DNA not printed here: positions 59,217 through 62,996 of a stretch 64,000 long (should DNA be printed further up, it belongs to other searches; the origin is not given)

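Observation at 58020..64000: PLD-nuclease::SNF2-helicase fusion followed by PglX/MmeI-like N6-adenine methyltransferase: partial DISARM class-1-like or BREX-related defence operon with unusual domain fusion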

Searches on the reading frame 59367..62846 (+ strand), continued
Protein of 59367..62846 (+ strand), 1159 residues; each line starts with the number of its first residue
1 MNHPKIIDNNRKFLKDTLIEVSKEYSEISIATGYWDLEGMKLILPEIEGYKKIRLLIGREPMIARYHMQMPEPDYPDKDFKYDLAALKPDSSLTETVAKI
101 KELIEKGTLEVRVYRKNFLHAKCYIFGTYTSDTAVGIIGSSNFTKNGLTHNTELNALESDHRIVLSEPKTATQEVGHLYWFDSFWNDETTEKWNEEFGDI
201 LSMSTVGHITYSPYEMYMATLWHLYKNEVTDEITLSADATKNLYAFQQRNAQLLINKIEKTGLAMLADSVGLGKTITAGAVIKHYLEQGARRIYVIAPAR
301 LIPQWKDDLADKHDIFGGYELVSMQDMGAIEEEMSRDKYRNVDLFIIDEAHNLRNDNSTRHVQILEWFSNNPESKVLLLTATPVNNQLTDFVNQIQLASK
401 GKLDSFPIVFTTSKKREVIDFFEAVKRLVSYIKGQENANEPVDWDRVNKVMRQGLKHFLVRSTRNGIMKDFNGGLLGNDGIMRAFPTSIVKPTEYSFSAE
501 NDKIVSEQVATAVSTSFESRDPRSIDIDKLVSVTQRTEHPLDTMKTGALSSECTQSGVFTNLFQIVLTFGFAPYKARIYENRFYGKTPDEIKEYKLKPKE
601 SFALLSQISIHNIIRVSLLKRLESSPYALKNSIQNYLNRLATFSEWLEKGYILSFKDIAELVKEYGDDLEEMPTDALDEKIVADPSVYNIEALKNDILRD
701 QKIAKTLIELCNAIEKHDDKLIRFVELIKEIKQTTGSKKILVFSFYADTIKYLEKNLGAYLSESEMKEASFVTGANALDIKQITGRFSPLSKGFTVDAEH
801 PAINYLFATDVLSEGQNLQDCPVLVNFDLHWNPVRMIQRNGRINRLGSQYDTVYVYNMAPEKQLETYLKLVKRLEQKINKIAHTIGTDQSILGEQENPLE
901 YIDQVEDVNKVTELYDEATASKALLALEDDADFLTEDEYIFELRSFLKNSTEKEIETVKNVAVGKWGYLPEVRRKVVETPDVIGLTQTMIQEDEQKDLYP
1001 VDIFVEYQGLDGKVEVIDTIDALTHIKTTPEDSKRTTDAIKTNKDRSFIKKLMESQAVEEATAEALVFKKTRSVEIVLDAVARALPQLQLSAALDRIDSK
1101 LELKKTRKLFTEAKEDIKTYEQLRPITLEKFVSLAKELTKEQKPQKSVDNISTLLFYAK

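Call 87: get_annotated_region(hit=H9, flank=9000)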
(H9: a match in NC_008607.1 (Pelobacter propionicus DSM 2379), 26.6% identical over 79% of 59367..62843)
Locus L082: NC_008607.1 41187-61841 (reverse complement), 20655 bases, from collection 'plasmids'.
description: Pelobacter propionicus DSM 2379 plasmid pPRO1, complete sequence
organism: Pelobacter propionicus DSM 2379 (NCBI taxid 338966)
taxonomy: Bacteria; Thermodesulfobacteriota; Desulfuromonadia; Desulfuromonadales; Desulfuromonadaceae; Pelobacter; Pelobacter propionicus; Pelobacter propionicus DSM 2379
host: -; source: -; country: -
typing (MOB-suite, as given by PLSDB): non-mobilizable; replicon rep_cluster_1677; mating-pair formation MPF_F
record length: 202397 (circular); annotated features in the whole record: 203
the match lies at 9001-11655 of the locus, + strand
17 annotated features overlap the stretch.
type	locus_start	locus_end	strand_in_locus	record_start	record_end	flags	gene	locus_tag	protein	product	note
CDS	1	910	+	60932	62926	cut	feoB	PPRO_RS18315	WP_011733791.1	ferrous iron transport protein B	GO:0006826 - iron ion transport [Evidence IEA]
CDS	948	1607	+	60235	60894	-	-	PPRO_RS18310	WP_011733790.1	metal-dependent transcriptional regulator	-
CDS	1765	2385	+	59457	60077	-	-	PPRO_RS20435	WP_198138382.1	DUF1007 family protein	-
CDS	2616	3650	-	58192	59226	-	-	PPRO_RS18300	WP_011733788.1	IS630 family transposase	-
CDS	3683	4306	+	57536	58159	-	-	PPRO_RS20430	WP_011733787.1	high-affinity nickel-transporter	-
CDS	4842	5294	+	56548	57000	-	-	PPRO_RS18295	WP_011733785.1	hypothetical protein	-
CDS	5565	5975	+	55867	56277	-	-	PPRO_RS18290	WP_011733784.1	hypothetical protein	-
CDS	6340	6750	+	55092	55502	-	bamE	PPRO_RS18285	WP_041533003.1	outer membrane protein assembly factor BamE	-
CDS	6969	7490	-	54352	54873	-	-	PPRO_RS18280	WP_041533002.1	DUF2846 domain-containing protein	-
CDS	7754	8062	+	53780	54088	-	-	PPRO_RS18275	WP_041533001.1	helix-turn-helix domain-containing protein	-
CDS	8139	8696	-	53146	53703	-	-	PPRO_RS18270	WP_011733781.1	recombinase family protein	GO:0006310 - DNA recombination [Evidence IEA]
CDS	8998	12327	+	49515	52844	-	-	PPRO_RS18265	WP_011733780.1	helicase-related protein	-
CDS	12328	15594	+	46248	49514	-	-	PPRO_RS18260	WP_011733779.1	DNA methyltransferase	-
CDS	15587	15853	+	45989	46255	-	-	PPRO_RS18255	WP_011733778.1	hypothetical protein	-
CDS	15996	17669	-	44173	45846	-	-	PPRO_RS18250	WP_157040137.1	hypothetical protein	-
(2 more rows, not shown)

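Call 88: get_annotated_region(hit=H10, flank=9000)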
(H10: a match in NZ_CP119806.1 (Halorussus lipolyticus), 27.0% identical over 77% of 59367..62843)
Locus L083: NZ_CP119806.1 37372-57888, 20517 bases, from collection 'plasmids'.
description: Halorussus lipolyticus strain DT80 plasmid unnamed2, complete sequence
organism: Halorussus lipolyticus (NCBI taxid 3034024)
taxonomy: Archaea; Euryarchaeota; Halobacteria; Halobacteriales; Haladaptataceae; Halorussus; Halorussus lipolyticus
host: -; source: cell culture,coastal saline-alkali land; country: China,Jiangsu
typing (MOB-suite, as given by PLSDB): non-mobilizable; mating-pair formation MPF_T
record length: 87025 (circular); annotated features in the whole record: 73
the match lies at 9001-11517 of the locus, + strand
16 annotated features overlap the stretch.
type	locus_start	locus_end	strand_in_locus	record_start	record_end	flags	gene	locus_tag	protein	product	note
CDS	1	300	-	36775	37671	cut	-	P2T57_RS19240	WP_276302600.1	DNA-binding protein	-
CDS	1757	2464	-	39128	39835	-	-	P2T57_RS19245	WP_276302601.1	hypothetical protein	-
CDS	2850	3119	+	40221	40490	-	-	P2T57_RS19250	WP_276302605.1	MarR family transcriptional regulator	-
CDS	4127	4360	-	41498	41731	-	-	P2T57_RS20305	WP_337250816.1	hypothetical protein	-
CDS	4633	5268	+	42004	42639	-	-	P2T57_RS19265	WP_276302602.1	IS6 family transposase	-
CDS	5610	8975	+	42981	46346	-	-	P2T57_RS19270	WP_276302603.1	N-6 DNA methylase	GO:0006306 - DNA methylation [Evidence IEA]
CDS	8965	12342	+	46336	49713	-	-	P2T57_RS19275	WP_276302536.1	helicase-related protein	-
CDS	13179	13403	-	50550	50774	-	-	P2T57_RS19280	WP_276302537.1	hypothetical protein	-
CDS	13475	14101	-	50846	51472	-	-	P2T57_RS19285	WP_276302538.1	DUF6735 family protein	-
CDS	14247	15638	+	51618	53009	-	-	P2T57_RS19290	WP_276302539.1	ATP-binding protein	-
CDS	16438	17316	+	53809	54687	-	-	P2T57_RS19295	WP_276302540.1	hypothetical protein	-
CDS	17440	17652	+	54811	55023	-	-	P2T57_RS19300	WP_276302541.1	hypothetical protein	-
CDS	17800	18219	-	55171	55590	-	-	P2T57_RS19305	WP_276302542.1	transcriptional regulator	-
CDS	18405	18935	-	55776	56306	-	-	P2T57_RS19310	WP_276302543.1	hypothetical protein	-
CDS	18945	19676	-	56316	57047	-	-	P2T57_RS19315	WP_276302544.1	helix-turn-helix domain-containing protein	-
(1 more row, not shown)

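Call 90: search_protein_families(library=padloc, proteins=[L082:8998-12324:+, L082:12328-15591:+, L083:5610-8972:+, L083:8965-12339:+, L078:8995-12249:+, L078:12249-14966:+, L081:8992-12246:+, L076:1737-5435:+, L076:5425-8742:+], max_evalue=1e-10)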
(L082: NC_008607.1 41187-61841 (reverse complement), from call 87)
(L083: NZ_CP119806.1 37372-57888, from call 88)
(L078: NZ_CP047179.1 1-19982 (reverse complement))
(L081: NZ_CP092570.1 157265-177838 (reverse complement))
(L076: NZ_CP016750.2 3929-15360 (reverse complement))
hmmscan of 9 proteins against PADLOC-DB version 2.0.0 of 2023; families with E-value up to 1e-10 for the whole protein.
L082:8998-12324:+ (1109 aa): 19 families
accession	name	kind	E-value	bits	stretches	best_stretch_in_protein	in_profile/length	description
PDLC01075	C3a139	-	2.1e-49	166.7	1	85-920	60-823/948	HKD+Snf2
PDLC02623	DrmD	-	4.9e-31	105.3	1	707-860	525-665/1040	DrmD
PDLC02621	DrmD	-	1e-30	104.7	1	541-832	376-639/1040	DrmD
PDLC02619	DrmD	-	1.1e-27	94.6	1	700-823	402-540/872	DrmD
PDLC02500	BrxHI|BrxHII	-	3.7e-27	93.3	1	695-838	463-594/933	BrxHI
PDLC02840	DpdE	-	1.5e-21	74.4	0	646-830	492-667/1091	DpdE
PDLC02193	PLD_Helicase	-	1.6e-21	74.2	1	677-868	651-847/905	-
PDLC00659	HmaA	-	1.6e-20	70.6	1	544-820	350-614/1176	SNF2 helicase / DEAD-box helicase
PDLC02843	DpdE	-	6.8e-18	62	0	695-816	550-663/1091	DpdE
PDLC02633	DrmD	-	4.7e-17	59.2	1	710-831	525-643/839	DrmD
PDLC02504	BrxHI|BrxHII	-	1.2e-14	51.2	1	652-836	424-600/971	BrxHII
PDLC02853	DpdE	-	7.6e-14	48.6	1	713-828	488-610/985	DpdE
PDLC00633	ZorD1|ZorD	-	3.9e-13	46.4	0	237-323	427-514/908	"SWI2/SNF2 helicase, Mrr-like nuclease"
PDLC02572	DrmA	-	1.1e-12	44.8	0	709-827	517-632/1043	DrmA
PDLC02632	DrmD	-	2.5e-12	44.1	0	771-830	578-638/662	DrmD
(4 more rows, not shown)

L082:12328-15591:+ (1088 aa): 11 families
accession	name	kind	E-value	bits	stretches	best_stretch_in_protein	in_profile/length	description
PDLC03628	REase_MTase_IIG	-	1.3e-286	952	1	1-1079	1-1096/1100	Type IIG restriction enzyme-methyltransferase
PDLC03612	REase_MTase_IIG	-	2.3e-34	116.8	1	465-712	477-720/1247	Type IIG restriction enzyme-methyltransferase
PDLC03601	REase_MTase_IIG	-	3.7e-29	99.2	2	478-790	443-731/1110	Type IIG restriction enzyme-methyltransferase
PDLC02643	DrmMI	-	1e-21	74.6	0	495-700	601-797/1347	DrmMI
PDLC03604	REase_MTase_IIG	-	1.4e-21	74.3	1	488-624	382-503/1011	Type IIG restriction enzyme-methyltransferase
PDLC03596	REase_MTase_IIG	-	1.5e-18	64.2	0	491-636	537-653/1148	Type IIG restriction enzyme-methyltransferase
PDLC03609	REase_MTase_IIG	-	1.8e-18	63.8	0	716-806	539-630/1066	Type IIG restriction enzyme-methyltransferase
PDLC02527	PglX|PglXI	-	9.2e-12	41.5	0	491-590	299-390/1332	PglX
PDLC02638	DrmMI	-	1.2e-11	41.5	0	673-747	831-883/935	DrmMI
PDLC03599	REase_MTase_IIG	-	2.6e-11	40.1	0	410-667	272-505/959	Type IIG restriction enzyme-methyltransferase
PDLC03629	REase_MTase_IIG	-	6.6e-11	38.7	0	489-626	429-537/1182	Type IIG restriction enzyme-methyltransferase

L083:5610-8972:+ (1121 aa): 24 families
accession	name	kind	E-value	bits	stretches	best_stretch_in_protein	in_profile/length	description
PDLC03612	REase_MTase_IIG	-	1.2e-40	137.6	1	609-745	784-926/1247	Type IIG restriction enzyme-methyltransferase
PDLC03601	REase_MTase_IIG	-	4.5e-40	135.3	1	174-753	199-801/1110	Type IIG restriction enzyme-methyltransferase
PDLC03596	REase_MTase_IIG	-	6.4e-37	125.1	2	405-741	521-826/1148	Type IIG restriction enzyme-methyltransferase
PDLC03628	REase_MTase_IIG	-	2e-29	100.3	1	173-393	152-364/1100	Type IIG restriction enzyme-methyltransferase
PDLC03609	REase_MTase_IIG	-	1.7e-25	87.1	1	180-500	191-514/1066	Type IIG restriction enzyme-methyltransferase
PDLC02521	PglX|PglXI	-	3.3e-24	82.9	1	368-751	246-609/1174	PglX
PDLC03347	MTase_II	-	2.5e-23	80.6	1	925-1113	293-470/488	Type II methyltransferase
PDLC02643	DrmMI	-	4.7e-23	79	1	576-736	822-982/1347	DrmMI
PDLC03600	REase_MTase_IIG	-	2.7e-22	76.6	1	369-749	240-619/1205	Type IIG restriction enzyme-methyltransferase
PDLC03604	REase_MTase_IIG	-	1.4e-21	74.3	1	612-704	519-613/1011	Type IIG restriction enzyme-methyltransferase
PDLC02524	PglX|PglXI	-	2.5e-19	67.2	1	417-734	116-401/722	PglX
PDLC02646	DrmMI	-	5e-15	52.7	0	612-693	265-350/792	DrmMI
PDLC03627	REase_MTase_IIG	-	1.9e-14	50.4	1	345-504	328-489/1136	Type IIG restriction enzyme-methyltransferase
PDLC03629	REase_MTase_IIG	-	3.8e-14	49.5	0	415-505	424-521/1182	Type IIG restriction enzyme-methyltransferase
PDLC02525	PglX|PglXI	-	8.3e-14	49.1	1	369-709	231-532/607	PglX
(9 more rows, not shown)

L083:8965-12339:+ (1125 aa): 19 families
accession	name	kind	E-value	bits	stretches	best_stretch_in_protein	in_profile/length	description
PDLC01075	C3a139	-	2.1e-83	279.2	1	38-917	24-828/948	HKD+Snf2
PDLC02621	DrmD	-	8e-37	125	1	552-857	393-680/1040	DrmD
PDLC02623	DrmD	-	1.4e-31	107.1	1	619-853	462-669/1040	DrmD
PDLC02619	DrmD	-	3.6e-31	106.1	1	562-814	301-542/872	DrmD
PDLC02193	PLD_Helicase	-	9.1e-26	88.3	1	687-846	690-836/905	-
PDLC02500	BrxHI|BrxHII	-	2e-25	87.5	1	601-856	413-623/933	BrxHI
PDLC00659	HmaA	-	5.6e-25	85.4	1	564-807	378-612/1176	SNF2 helicase / DEAD-box helicase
PDLC02843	DpdE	-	5.9e-25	85.3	1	264-409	167-309/1091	DpdE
PDLC02572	DrmA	-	5.6e-22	75.5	1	561-851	399-671/1043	DrmA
PDLC02840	DpdE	-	3e-20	70.1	0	271-403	175-308/1091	DpdE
PDLC02632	DrmD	-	7.7e-19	65.6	1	561-823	402-642/662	DrmD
PDLC04556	PDC-M27C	-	3.6e-18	63.3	0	356-418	192-261/892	-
PDLC02620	DrmD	-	2e-14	50.5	1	760-857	532-625/1060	DrmD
PDLC02625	DrmD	-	6.7e-14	49.4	1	688-851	267-417/792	DrmD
PDLC02624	DrmD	-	4e-13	46.7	1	562-822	244-482/652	DrmD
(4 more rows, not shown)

L078:8995-12249:+ (1085 aa): 22 families
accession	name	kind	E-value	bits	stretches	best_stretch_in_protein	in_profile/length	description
PDLC01075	C3a139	-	4.2e-35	119.4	2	684-839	597-759/948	HKD+Snf2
PDLC02623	DrmD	-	2.8e-33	112.8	1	684-910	509-723/1040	DrmD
PDLC02621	DrmD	-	1.3e-30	104.4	1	550-916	386-728/1040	DrmD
PDLC02500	BrxHI|BrxHII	-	1.2e-27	94.8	1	688-877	462-642/933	BrxHI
PDLC02193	PLD_Helicase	-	2.8e-24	83.3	1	682-911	666-899/905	-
PDLC02619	DrmD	-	2.5e-22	76.8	1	698-820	410-545/872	DrmD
PDLC02633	DrmD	-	1.5e-19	67.5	1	557-821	396-641/839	DrmD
PDLC02504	BrxHI|BrxHII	-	9e-19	64.9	1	684-824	464-596/971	BrxHII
PDLC02843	DpdE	-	1e-18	64.7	0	686-808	551-663/1091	DpdE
PDLC02840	DpdE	-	1.2e-18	64.8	0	259-391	160-303/1091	DpdE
PDLC00659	HmaA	-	3e-18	63.1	1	688-811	499-613/1176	SNF2 helicase / DEAD-box helicase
PDLC02707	PbeA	-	9.7e-18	62.1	1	96-332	85-325/672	PbeA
PDLC02572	DrmA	-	2.8e-17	60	1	698-914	516-723/1043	DrmA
PDLC00633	ZorD1|ZorD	-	4.9e-16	56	1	244-326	429-512/908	"SWI2/SNF2 helicase, Mrr-like nuclease"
PDLC02634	DrmD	-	7e-16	55.2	1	685-816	456-591/900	DrmD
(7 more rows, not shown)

L078:12249-14966:+ (906 aa): 6 families
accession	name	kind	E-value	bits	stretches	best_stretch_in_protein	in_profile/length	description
PDLC03598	REase_MTase_IIG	-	2.4e-250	831.1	1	125-905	126-909/912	Type IIG restriction enzyme-methyltransferase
PDLC03627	REase_MTase_IIG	-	1.1e-55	187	2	153-429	202-478/1136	Type IIG restriction enzyme-methyltransferase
PDLC03599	REase_MTase_IIG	-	6e-54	181.3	1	149-704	152-697/959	Type IIG restriction enzyme-methyltransferase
PDLC02643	DrmMI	-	3.9e-23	79.3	1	481-848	872-1228/1347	DrmMI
PDLC03628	REase_MTase_IIG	-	5.6e-18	62.4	1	7-205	9-216/1100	Type IIG restriction enzyme-methyltransferase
PDLC04134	mad2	-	1.5e-12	45.2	1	158-493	138-371/492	mads_2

L081:8992-12246:+ (1085 aa): 23 families
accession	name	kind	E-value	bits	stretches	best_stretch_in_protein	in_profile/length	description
PDLC01075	C3a139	-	3.3e-133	444.1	1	11-1083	9-946/948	HKD+Snf2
PDLC02621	DrmD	-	1.4e-37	127.4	1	555-847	375-641/1040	DrmD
PDLC02619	DrmD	-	1.1e-31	107.9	2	579-837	296-541/872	DrmD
PDLC02623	DrmD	-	8.8e-30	101.2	1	683-850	508-644/1040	DrmD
PDLC00659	HmaA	-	6.8e-28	95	1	621-833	428-614/1176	SNF2 helicase / DEAD-box helicase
PDLC02193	PLD_Helicase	-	1.2e-27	94.5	1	663-885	648-858/905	-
PDLC04556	PDC-M27C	-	3.2e-24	83.3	1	253-311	39-100/892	-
PDLC02500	BrxHI|BrxHII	-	3.8e-24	83.3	1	775-841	519-584/933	BrxHI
PDLC02843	DpdE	-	1.2e-23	81.1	1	272-411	179-301/1091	DpdE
PDLC02620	DrmD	-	1.3e-20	71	0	775-835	524-583/1060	DrmD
PDLC03830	ZacC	-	2.9e-20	70.5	0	357-418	243-299/1019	-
PDLC02632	DrmD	-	4.7e-19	66.3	1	545-846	365-638/662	DrmD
PDLC02840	DpdE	-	3.5e-18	63.3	0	272-410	180-305/1091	DpdE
PDLC02572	DrmA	-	3.7e-18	62.9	1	580-838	396-630/1043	DrmA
PDLC04554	PDC-M27C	-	1.5e-16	57.9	0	254-306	40-94/1217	-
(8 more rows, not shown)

L076:1737-5435:+ (1233 aa): 20 families
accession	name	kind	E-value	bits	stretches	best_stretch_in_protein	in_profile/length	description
PDLC01075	C3a139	-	1.4e-44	150.8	1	6-990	4-790/948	HKD+Snf2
PDLC02623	DrmD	-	1.4e-30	103.9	1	778-959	507-669/1040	DrmD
PDLC02621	DrmD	-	6.5e-30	102.1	1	646-960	392-677/1040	DrmD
PDLC02619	DrmD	-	7.3e-30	101.8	2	268-410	50-205/872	DrmD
PDLC00659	HmaA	-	1.7e-28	97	1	655-993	373-690/1176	SNF2 helicase / DEAD-box helicase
PDLC02840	DpdE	-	5.5e-28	95.8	1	272-406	180-310/1091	DpdE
PDLC02843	DpdE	-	3.7e-26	89.3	1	270-403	177-302/1091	DpdE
PDLC02500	BrxHI|BrxHII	-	1.5e-25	87.9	1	716-983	392-644/933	BrxHI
PDLC02193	PLD_Helicase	-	8.1e-25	85.1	1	742-942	631-830/905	-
PDLC02504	BrxHI|BrxHII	-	3.7e-20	69.5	1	698-990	389-656/971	BrxHII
PDLC02572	DrmA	-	1.1e-17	61.3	0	780-924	496-635/1043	DrmA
PDLC02632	DrmD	-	2.7e-16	57.2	0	777-922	496-635/662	DrmD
PDLC02707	PbeA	-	1.4e-15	54.9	1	90-323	93-323/672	PbeA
PDLC04556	PDC-M27C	-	2.2e-15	54.1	0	334-408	175-250/892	-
PDLC02633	DrmD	-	4.1e-15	52.8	0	784-926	510-643/839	DrmD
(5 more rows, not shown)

L076:5425-8742:+ (1106 aa): 36 families (the best 25 are shown)
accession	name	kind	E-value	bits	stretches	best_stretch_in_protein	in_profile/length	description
PDLC03601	REase_MTase_IIG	-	1.9e-218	726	2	60-577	56-563/1110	Type IIG restriction enzyme-methyltransferase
PDLC03596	REase_MTase_IIG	-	5.1e-124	413.5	1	465-1095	532-1147/1148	Type IIG restriction enzyme-methyltransferase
PDLC03612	REase_MTase_IIG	-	1.5e-82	276.4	1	656-1093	805-1246/1247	Type IIG restriction enzyme-methyltransferase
PDLC03609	REase_MTase_IIG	-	2.8e-54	182.3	2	654-1057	554-944/1066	Type IIG restriction enzyme-methyltransferase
PDLC03604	REase_MTase_IIG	-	8.7e-42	141.2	1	655-962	532-853/1011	Type IIG restriction enzyme-methyltransferase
PDLC03313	MTase_II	-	9.1e-28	95.1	1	655-924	142-415/563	Type II methyltransferase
PDLC02643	DrmMI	-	4.3e-27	92.4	0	652-725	863-935/1347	DrmMI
PDLC03335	MTase_II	-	1.4e-25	88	1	650-1048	188-578/607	Type II methyltransferase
PDLC02521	PglX|PglXI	-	1.6e-25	87.3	1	401-774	246-593/1174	PglX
PDLC02529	PglX|PglXI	-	2e-24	83.4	1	466-752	220-451/1189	PglX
PDLC03629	REase_MTase_IIG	-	4.5e-24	82.3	1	653-965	564-893/1182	Type IIG restriction enzyme-methyltransferase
PDLC03627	REase_MTase_IIG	-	1.2e-23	80.9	1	222-543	202-482/1136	Type IIG restriction enzyme-methyltransferase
PDLC03267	MTase_II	-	6.6e-21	72.8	1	654-858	103-311/539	Type II methyltransferase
PDLC03248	MTase_II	-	9.7e-21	72.1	1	655-1014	83-446/521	Type II methyltransferase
PDLC03600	REase_MTase_IIG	-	1.6e-19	67.4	1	653-784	492-619/1205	Type IIG restriction enzyme-methyltransferase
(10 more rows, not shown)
